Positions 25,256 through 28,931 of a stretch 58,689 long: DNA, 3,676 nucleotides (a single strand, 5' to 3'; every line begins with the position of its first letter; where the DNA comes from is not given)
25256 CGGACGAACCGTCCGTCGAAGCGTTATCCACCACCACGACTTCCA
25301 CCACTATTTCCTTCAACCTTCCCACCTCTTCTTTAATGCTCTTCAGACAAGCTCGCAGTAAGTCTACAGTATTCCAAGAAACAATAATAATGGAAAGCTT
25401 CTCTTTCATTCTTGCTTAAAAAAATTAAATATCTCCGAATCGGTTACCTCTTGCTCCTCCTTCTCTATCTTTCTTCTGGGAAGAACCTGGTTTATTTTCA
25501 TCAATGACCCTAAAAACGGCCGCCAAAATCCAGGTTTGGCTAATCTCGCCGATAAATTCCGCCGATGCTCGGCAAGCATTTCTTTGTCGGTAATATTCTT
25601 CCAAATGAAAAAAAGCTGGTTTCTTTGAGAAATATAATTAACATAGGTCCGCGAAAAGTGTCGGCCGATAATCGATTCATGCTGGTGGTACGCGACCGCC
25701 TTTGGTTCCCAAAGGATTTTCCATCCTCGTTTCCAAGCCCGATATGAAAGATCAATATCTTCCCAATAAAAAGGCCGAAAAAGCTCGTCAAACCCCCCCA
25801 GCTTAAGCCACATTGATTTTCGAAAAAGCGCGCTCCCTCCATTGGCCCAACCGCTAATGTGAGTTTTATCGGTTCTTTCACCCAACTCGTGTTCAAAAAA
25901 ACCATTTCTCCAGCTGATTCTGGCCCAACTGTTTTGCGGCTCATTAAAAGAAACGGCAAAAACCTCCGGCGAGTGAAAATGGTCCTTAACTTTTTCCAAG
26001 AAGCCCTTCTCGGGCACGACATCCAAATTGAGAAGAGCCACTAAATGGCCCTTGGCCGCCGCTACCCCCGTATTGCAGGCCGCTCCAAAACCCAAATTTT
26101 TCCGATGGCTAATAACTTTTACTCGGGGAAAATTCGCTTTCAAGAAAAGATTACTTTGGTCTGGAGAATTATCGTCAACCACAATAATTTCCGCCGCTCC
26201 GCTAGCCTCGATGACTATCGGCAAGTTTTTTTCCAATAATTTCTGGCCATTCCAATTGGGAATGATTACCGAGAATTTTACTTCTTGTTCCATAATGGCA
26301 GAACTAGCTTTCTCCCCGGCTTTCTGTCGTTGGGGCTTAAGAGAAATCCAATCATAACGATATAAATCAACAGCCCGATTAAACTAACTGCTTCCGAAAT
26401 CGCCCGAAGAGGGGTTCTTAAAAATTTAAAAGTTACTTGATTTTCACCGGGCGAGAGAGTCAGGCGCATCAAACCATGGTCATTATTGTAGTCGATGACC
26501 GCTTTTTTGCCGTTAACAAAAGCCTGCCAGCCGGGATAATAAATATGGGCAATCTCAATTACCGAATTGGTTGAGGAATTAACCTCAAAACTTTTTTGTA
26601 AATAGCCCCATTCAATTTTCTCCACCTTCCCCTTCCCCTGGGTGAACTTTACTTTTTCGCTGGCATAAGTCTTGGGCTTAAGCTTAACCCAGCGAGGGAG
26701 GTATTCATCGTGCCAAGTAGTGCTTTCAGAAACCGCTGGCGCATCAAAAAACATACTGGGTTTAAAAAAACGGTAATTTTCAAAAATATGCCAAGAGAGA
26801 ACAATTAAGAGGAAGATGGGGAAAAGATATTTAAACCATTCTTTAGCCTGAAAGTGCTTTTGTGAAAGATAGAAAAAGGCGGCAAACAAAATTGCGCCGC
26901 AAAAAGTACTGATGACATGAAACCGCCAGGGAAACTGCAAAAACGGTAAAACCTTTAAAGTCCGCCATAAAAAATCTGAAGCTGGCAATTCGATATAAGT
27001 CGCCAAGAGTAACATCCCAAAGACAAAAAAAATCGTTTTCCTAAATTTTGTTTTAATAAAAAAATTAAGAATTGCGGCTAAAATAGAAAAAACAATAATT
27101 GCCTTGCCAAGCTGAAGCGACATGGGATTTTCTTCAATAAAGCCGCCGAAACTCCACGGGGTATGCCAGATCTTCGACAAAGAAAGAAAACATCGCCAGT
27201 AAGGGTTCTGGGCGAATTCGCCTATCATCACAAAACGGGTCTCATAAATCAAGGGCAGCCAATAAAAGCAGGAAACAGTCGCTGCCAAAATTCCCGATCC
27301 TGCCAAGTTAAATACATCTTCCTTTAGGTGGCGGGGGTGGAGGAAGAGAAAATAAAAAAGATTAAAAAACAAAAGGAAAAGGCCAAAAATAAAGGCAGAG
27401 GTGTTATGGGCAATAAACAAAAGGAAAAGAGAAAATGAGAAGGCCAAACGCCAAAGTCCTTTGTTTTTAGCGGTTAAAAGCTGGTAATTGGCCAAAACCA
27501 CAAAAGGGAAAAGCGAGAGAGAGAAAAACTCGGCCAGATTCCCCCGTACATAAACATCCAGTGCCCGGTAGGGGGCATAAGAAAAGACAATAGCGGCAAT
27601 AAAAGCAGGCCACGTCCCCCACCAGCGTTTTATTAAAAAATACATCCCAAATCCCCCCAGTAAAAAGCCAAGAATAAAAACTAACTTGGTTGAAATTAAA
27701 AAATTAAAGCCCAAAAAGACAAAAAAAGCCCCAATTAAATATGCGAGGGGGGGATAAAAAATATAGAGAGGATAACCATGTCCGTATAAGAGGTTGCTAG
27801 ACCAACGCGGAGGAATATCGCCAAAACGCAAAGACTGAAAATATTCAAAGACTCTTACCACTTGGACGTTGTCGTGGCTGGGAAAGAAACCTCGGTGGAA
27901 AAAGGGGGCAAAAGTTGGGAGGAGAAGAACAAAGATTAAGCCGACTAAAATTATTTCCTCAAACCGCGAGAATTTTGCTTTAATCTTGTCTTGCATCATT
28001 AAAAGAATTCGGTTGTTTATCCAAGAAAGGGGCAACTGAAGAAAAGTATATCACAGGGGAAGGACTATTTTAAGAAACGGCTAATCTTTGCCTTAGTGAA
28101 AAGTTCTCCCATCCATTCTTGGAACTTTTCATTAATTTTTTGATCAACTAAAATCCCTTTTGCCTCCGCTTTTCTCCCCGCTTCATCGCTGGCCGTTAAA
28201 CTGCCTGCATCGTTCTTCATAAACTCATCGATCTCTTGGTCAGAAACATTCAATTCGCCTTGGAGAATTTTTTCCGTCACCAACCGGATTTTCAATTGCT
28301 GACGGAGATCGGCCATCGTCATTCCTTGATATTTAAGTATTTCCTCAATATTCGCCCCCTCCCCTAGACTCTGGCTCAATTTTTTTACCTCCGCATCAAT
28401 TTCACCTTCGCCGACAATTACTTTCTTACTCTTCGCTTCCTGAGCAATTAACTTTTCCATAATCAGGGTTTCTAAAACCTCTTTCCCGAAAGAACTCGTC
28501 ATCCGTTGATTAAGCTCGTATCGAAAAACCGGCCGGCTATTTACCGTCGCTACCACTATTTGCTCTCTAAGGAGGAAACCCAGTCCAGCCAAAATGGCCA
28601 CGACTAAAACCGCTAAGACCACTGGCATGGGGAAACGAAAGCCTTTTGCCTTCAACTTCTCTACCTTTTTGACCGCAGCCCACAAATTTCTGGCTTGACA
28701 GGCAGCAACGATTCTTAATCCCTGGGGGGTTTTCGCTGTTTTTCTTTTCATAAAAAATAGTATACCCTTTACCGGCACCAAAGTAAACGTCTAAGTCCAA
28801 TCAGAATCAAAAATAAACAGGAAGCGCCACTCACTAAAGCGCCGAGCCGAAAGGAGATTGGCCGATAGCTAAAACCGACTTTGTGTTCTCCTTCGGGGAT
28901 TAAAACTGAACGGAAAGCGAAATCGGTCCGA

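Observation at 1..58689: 58-kb one-strand glycosylation super-locus with 24 GT-C-like membrane proteins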

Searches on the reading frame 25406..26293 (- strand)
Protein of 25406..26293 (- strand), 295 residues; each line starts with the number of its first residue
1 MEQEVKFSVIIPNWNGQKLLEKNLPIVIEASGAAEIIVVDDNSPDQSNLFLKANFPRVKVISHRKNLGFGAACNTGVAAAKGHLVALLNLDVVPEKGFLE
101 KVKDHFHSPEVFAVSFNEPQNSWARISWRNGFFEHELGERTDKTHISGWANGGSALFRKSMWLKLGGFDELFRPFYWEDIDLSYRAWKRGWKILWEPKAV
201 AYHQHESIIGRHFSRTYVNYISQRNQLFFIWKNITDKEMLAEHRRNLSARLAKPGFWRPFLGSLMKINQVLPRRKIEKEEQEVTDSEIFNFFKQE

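Call 6: search_protein_families(library=pfam, proteins=[window:25406-26293:-], max_evalue=0.01)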
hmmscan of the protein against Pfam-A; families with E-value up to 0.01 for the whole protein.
window:25406-26293:- (295 aa): 5 families
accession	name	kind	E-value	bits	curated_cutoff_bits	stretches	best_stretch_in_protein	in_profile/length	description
PF00535.33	Glycos_transf_2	-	1.8e-22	80.5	23.3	1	8-160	1-163/168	Glycosyl transferase family 2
PF13641.12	Glyco_tranf_2_3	-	1.3e-17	65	27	1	7-207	3-215/230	Glycosyltransferase like family 2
PF10111.15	Glyco_tranf_2_2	-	5.2e-08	33.2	27.3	1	151-210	164-223/276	Glycosyltransferase like family 2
PF13632.12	Glyco_trans_2_3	-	1.1e-07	32.3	27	1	85-213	2-133/198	Glycosyl transferase family group 2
PF13506.12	Glyco_transf_21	-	0.0019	18.1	21.7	1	72-206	21-157/174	Glycosyl transferase family 21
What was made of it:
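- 25406..26293 (-): g21, GT2. Glycos_transf_2 at 80.5 bits (call 6).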

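Call 50: search_protein_families(library=ncbifam, proteins=[window:25406-26293:-], max_evalue=1e-12)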
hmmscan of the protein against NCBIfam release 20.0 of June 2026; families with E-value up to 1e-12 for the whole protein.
window:25406-26293:- (295 aa): 4 families
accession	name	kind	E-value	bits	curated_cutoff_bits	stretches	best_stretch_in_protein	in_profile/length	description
TIGR03965.1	mycofact_glyco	equivalog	1.7e-28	99.7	280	1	6-115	75-188/467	mycofactocin biosynthesis glycosyltransferase MftF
NF041875.1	EPS_EpsD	equivalog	1.2e-20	74.2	370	1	8-216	2-219/325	exopolysaccharide biosynthesis glycosyltransferase EpsD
TIGR04283.1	glyco_like_mftF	equivalog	3.6e-15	56.1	182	1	8-196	2-178/221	TIGR04283 family arsenosugar biosynthesis glycosyltransferase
TIGR03937.1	PgaC_IcaA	equivalog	3.9e-13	49.1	422.3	0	3-202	43-249/407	poly-beta-1,6-N-acetyl-D-glucosamine synthase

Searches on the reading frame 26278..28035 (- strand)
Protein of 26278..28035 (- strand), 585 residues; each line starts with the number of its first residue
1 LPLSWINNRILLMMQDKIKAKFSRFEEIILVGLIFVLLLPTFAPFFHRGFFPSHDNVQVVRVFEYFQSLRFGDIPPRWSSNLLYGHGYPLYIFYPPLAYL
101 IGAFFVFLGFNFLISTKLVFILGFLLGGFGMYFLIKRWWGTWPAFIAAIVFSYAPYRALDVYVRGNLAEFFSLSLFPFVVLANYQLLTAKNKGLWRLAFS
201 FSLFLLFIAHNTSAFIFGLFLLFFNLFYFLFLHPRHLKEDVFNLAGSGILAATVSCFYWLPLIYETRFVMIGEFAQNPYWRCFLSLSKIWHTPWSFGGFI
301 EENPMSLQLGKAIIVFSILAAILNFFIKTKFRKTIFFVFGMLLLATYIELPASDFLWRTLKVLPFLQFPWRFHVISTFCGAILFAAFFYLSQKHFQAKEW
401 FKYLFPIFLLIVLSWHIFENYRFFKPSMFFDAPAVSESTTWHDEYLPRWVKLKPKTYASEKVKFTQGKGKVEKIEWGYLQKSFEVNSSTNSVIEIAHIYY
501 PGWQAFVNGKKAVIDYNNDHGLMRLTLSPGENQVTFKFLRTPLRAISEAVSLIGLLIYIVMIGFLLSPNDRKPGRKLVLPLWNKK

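Call 6: search_protein_families(library=pfam, proteins=[window:26278-28035:-], max_evalue=0.01)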
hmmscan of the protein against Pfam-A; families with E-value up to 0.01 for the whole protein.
window:26278-28035:- (585 aa): 2 families
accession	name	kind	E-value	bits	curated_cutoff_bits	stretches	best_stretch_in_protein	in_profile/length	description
PF10131.15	PTPS_related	-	1.7e-11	43.7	26.4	1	93-426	3-315/621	6-pyruvoyl-tetrahydropterin synthase related domain; membrane protein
PF09586.16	YfhO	-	0.00037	19.4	28.5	1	479-540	764-825/835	Bacterial membrane protein YfhO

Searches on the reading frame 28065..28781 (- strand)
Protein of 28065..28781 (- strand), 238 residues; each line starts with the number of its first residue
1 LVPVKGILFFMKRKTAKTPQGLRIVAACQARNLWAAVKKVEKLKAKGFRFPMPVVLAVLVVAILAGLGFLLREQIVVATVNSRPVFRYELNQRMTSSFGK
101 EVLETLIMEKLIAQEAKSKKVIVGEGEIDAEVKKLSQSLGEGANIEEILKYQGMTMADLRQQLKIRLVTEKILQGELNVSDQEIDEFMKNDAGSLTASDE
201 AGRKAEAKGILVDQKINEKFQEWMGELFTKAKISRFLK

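Call 6: search_protein_families(library=pfam, proteins=[window:28065-28781:-], max_evalue=0.01)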
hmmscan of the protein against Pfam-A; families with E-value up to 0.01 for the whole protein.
window:28065-28781:- (238 aa): 3 families
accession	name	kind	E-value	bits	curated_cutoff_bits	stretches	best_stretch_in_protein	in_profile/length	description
PF13624.11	SurA_N_3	-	2.9e-09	37.4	27.2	1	99-172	84-161/162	SurA-like N-terminal domain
PF09312.16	SurA_N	-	2.4e-05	24.9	30.8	1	99-171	43-116/118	SurA N-terminal domain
PF13623.11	SurA_N_2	-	0.0014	18.9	28.5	1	89-136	76-122/145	SurA-like N-terminal domain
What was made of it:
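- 28065..28781 (-): g23, membrane-anchored SurA_N/PrsA-like chaperone domain protein. SurA_N_3 at 37.4 bits (call 6).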

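Call 14: search_protein_families(library=ncbifam, proteins=[window:28065-28781:-], max_evalue=1)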
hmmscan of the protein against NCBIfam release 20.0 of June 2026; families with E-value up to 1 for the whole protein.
window:28065-28781:- (238 aa): 8 families
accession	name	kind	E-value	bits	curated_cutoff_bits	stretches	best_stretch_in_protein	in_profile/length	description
NF000809.0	PRK00059.1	equivalog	1.2e-08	34.8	303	1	99-222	86-212/336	peptidylprolyl isomerase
NF002827.0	PRK03002.1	equivalog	3.3e-07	29.6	343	1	57-200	11-147/285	peptidylprolyl isomerase PrsA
NF002846.0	PRK03095.1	equivalog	4.1e-07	29.8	361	1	57-202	9-145/287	peptidylprolyl isomerase PrsA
NF003356.0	PRK04405.1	subfamily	9.3e-06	24.9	339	1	67-199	21-149/299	peptidylprolyl isomerase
NF051879.1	TDE1658_narrow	equivalog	1.9e-05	23.8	340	1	72-143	35-108/342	MOSP complex formation periplasmic protein, TDE1658 family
NF008038.0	PRK10770.1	equivalog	0.00018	20.5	394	1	98-184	66-157/431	peptidylprolyl isomerase SurA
NF002591.0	PRK02249.1-5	equivalog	0.022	13.9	479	1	105-190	92-176/351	DNA primase regulatory subunit PriL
NF033649.1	LipDrop_Rv1109c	equivalog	0.087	12.9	110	1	127-164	132-163/198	lipid droplet-associated protein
